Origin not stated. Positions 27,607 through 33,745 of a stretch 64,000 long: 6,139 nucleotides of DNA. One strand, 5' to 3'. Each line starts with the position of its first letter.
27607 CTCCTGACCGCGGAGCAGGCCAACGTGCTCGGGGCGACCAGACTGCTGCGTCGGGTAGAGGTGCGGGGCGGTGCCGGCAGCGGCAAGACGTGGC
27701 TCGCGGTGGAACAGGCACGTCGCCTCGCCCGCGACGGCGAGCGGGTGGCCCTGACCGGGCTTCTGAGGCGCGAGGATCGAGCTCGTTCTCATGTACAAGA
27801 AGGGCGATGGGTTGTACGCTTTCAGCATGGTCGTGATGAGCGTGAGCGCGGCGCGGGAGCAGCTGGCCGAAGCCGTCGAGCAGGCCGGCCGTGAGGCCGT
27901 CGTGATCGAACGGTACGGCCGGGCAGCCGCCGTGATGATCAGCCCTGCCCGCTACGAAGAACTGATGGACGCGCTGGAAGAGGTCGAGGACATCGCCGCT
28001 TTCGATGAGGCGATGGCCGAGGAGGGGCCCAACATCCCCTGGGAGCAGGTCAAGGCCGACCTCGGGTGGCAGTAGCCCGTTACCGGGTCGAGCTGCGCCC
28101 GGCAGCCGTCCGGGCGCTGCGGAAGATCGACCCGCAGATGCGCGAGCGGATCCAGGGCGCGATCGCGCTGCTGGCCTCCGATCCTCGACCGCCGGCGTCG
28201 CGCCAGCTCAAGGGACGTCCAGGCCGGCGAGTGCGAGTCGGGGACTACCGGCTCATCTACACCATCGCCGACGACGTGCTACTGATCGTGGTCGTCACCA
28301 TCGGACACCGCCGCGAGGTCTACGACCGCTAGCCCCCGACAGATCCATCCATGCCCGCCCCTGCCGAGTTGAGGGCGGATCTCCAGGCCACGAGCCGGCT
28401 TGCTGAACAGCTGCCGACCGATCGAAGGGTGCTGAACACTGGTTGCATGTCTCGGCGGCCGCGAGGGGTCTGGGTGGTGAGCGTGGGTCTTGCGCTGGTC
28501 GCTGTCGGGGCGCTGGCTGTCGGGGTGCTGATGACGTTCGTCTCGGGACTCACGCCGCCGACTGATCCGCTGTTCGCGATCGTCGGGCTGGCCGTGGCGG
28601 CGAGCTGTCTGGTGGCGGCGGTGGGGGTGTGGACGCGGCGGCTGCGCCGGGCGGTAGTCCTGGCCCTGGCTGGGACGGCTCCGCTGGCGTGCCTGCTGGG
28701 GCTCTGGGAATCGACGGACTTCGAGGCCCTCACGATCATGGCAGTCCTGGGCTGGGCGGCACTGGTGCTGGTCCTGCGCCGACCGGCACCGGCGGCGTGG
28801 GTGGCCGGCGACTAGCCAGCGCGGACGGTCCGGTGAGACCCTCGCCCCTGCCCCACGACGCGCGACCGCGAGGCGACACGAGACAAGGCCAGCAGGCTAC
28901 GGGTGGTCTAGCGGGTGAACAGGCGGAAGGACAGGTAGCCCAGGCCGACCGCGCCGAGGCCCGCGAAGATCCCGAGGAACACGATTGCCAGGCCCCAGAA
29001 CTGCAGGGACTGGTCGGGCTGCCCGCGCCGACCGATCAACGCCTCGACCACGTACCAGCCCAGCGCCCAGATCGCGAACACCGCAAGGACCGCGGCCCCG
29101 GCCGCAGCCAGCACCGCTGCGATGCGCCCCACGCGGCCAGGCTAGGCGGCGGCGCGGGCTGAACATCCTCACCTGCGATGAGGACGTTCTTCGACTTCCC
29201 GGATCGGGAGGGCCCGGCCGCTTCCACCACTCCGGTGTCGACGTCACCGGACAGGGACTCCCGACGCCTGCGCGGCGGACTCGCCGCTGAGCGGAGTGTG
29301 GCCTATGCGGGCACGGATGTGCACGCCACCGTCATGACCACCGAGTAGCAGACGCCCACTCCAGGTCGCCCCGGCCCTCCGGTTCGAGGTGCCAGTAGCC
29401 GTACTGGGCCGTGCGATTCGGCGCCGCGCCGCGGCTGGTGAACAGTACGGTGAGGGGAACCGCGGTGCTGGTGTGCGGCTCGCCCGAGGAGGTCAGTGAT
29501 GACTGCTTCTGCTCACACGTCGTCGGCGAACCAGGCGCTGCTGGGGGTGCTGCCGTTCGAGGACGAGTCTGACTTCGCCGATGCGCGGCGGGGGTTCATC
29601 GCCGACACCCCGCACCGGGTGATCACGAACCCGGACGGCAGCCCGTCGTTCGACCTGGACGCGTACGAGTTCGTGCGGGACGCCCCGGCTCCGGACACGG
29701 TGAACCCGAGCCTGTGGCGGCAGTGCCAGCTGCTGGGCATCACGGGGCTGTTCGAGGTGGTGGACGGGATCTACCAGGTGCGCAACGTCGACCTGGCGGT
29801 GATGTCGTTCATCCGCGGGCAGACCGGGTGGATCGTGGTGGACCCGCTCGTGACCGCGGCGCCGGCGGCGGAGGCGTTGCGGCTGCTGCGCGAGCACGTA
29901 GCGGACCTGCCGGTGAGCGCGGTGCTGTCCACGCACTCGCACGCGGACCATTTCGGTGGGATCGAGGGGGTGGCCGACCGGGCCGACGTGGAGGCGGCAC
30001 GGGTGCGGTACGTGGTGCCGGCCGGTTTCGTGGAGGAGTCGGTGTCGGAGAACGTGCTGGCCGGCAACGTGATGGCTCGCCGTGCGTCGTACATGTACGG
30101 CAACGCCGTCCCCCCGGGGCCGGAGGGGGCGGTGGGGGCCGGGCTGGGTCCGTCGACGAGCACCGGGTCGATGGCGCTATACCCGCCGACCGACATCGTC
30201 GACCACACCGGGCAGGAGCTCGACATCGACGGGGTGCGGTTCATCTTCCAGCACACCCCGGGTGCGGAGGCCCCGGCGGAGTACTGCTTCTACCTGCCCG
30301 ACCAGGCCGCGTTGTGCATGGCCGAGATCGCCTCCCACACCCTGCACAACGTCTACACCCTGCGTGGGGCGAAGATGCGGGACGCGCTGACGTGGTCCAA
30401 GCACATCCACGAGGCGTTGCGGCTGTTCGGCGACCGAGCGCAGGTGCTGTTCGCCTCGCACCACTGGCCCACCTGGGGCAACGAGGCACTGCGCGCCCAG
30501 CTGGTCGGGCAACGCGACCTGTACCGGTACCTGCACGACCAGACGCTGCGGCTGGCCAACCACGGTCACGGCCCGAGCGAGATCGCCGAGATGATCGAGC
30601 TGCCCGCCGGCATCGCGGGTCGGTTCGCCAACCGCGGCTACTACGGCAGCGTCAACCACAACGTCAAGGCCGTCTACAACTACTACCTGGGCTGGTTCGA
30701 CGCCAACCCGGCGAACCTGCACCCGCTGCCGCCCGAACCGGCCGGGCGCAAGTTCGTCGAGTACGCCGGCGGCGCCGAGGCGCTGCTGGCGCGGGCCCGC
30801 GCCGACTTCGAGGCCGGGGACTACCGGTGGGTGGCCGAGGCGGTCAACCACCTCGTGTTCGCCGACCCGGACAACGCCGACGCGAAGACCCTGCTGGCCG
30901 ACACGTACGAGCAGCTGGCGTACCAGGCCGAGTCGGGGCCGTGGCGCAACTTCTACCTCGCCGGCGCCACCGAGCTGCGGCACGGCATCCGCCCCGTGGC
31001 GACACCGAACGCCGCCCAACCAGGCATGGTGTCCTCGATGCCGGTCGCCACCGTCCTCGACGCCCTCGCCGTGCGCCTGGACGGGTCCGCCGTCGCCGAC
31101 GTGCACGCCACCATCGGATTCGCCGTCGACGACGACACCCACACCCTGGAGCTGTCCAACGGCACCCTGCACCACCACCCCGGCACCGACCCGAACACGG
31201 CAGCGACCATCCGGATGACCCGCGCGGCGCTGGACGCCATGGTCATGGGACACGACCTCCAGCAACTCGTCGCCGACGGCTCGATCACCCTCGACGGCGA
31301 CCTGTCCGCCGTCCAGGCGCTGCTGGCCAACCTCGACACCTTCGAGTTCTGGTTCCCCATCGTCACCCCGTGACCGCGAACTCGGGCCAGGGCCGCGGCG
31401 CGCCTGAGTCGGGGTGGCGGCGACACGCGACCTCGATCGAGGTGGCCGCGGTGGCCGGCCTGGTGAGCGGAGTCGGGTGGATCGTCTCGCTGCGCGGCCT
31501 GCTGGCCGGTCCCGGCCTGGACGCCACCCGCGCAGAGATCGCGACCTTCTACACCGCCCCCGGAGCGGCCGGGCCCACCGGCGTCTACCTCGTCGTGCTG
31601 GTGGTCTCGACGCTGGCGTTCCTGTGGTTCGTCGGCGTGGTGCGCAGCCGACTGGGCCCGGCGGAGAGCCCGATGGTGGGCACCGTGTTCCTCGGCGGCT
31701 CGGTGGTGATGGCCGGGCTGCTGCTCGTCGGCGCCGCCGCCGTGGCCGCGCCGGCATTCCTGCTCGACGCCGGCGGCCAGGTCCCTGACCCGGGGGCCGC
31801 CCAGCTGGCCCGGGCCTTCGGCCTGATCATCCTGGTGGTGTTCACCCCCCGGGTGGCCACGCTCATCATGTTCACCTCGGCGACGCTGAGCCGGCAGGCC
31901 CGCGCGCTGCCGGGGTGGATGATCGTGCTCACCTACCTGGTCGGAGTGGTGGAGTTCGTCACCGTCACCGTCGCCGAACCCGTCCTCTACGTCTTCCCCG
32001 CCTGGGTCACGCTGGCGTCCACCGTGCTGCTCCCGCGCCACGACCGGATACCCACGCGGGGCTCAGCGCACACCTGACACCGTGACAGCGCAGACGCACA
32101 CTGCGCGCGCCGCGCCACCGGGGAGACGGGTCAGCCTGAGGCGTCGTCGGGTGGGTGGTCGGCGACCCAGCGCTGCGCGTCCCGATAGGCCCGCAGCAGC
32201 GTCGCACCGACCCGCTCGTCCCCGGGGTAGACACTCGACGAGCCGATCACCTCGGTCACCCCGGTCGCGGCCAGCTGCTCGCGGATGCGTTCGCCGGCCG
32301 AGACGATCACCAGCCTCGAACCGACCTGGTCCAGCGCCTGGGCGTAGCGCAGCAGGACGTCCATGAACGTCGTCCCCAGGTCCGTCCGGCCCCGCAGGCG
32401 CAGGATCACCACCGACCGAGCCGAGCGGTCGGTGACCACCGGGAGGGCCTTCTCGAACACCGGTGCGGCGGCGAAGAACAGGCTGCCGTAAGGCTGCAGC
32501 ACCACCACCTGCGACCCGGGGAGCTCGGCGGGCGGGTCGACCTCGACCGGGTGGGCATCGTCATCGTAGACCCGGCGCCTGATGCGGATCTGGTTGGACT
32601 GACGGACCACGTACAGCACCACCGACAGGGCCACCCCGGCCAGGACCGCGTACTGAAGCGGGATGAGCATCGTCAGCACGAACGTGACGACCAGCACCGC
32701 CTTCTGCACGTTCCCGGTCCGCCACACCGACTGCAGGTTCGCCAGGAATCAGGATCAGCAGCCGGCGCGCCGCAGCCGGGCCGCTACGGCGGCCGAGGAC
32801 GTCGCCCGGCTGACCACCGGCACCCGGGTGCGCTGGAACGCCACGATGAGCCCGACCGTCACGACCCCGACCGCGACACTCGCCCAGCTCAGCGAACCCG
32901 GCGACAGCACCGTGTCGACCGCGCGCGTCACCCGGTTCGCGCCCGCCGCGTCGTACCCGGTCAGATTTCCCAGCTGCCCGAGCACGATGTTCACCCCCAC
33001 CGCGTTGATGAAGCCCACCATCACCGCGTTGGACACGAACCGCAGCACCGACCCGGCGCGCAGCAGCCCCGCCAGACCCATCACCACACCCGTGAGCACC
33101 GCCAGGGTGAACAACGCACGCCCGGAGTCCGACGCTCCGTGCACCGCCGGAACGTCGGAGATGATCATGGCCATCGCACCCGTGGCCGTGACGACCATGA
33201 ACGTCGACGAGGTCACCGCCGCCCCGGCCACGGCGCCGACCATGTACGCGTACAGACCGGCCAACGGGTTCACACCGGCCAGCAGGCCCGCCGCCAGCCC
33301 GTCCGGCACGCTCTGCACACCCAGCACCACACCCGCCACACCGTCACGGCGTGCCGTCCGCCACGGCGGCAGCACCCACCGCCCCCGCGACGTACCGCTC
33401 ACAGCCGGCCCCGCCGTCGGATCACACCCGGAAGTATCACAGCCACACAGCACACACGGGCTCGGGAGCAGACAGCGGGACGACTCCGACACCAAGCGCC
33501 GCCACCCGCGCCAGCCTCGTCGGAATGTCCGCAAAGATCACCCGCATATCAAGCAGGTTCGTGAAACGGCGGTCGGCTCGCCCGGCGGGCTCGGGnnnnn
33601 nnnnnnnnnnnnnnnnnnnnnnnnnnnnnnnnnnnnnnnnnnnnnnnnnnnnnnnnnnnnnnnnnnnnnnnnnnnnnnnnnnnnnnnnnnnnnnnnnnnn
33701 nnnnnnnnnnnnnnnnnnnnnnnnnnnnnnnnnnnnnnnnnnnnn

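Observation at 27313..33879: A UvrD-like P-loop helicase gene is split into two relics by a 5.8 kb cargo block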

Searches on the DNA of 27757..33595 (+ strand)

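Call 75: search_dna_similar(query=window:27757-33595:+, collection=plasmids, mode=distant, max_rows=12)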
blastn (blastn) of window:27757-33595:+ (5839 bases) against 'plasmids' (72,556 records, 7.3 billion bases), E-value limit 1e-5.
Records with a match: 92; places in all: 101; records where one place covers at least 80% of the query: 0.
Best place of each record, by identity: 60-80% 92.
By first word of the organism name: Streptomyces 23; Pantoea 15; Escherichia 9; Paraburkholderia 7; Rhodococcus 6; Cupriavidus 4; Klebsiella 3; Salmonella 3; Sinorhizobium 2; Pseudonocardia 2; and 16 more.
By predicted mobility (MOB-suite, as given by PLSDB): non-mobilizable 68; mobilizable 18; conjugative 6.
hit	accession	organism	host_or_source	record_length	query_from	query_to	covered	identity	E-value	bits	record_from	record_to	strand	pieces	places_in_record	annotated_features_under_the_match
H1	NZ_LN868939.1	Nocardia farcinica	not known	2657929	1762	3233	25%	67.7%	9e-99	371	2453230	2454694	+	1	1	none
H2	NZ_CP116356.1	Streptomyces xanthophaeus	whole organism,soil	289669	1935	3379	25%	67.2%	7e-100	374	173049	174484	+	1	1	alkyl sulfatase dimerization domain-containing protein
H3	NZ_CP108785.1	Embleya sp. NBC_00888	-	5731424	1794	3229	25%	67.3%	1e-116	431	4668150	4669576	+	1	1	none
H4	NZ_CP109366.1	Streptomyces sp. NBC_01558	-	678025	1902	3334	25%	67.3%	2e-106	397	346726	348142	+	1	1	alkyl sulfatase dimerization domain-containing protein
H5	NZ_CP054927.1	Streptomyces microflavus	Single cell,soil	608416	1802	3228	24%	66.9%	3e-98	370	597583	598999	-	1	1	alkyl sulfatase dimerization domain-containing protein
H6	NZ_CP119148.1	Streptomyces sp. AM 2-1-1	Apis mellifera,cell culture,Insects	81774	1902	3223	23%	68.5%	6e-120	441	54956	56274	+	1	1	alkyl sulfatase dimerization domain-containing protein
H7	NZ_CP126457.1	Rhodococcus sp. AH-ZY2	single cell,soil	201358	1931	3230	22%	69.3%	6e-133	484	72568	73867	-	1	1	alkyl sulfatase dimerization domain-containing protein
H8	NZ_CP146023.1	Streptomyces sp. Q6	Cell cultrue,soil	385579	1931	3223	22%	69.6%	7e-138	501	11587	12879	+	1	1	alkyl sulfatase dimerization domain-containing protein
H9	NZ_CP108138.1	Streptomyces sp. NBC_00184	-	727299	1896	3202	22%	67.8%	1e-102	384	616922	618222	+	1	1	alkyl sulfatase dimerization domain-containing protein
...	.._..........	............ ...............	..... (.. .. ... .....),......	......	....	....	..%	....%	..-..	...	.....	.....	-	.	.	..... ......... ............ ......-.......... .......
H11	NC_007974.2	Cupriavidus metallidurans CH34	-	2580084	1897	3223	23%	65.2%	1e-46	197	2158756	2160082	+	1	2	none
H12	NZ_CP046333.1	Cupriavidus metallidurans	sedimentation pond in a zinc factory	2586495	1897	3223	23%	65.2%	1e-46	197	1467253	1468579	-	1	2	none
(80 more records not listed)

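Call 76: search_dna_similar(query=window:27757-33595:+, collection=phages, mode=distant, max_rows=8)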
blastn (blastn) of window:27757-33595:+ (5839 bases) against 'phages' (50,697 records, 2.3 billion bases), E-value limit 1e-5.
Records with a match: 3; places in all: 3; records where one place covers at least 80% of the query: 0.
Best place of each record, by identity: 60-80% 3.
By first word of the organism name: Gordonia 2; Salmonella 1.
By host as written in the record: Gordonia terrae 3612 2; Salmonella enterica subsp. enterica serovar Newlands ZC-S1 1.
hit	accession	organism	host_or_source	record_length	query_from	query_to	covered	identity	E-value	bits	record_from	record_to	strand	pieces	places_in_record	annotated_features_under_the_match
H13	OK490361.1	Salmonella phage ZC-S1_prp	Salmonella enterica subsp. enterica ...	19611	2580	3229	11%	64.9%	1e-20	110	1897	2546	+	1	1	putative alkyl/aryl-sulfatase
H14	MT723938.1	Gordonia phage Bunnybear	Gordonia terrae 3612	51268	478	567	2%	75.6%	5e-7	64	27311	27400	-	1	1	29: RelE-like toxin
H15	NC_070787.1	Gordonia phage Bunnybear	Gordonia terrae 3612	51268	478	567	2%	75.6%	5e-7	64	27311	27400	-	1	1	29: RelE-like toxin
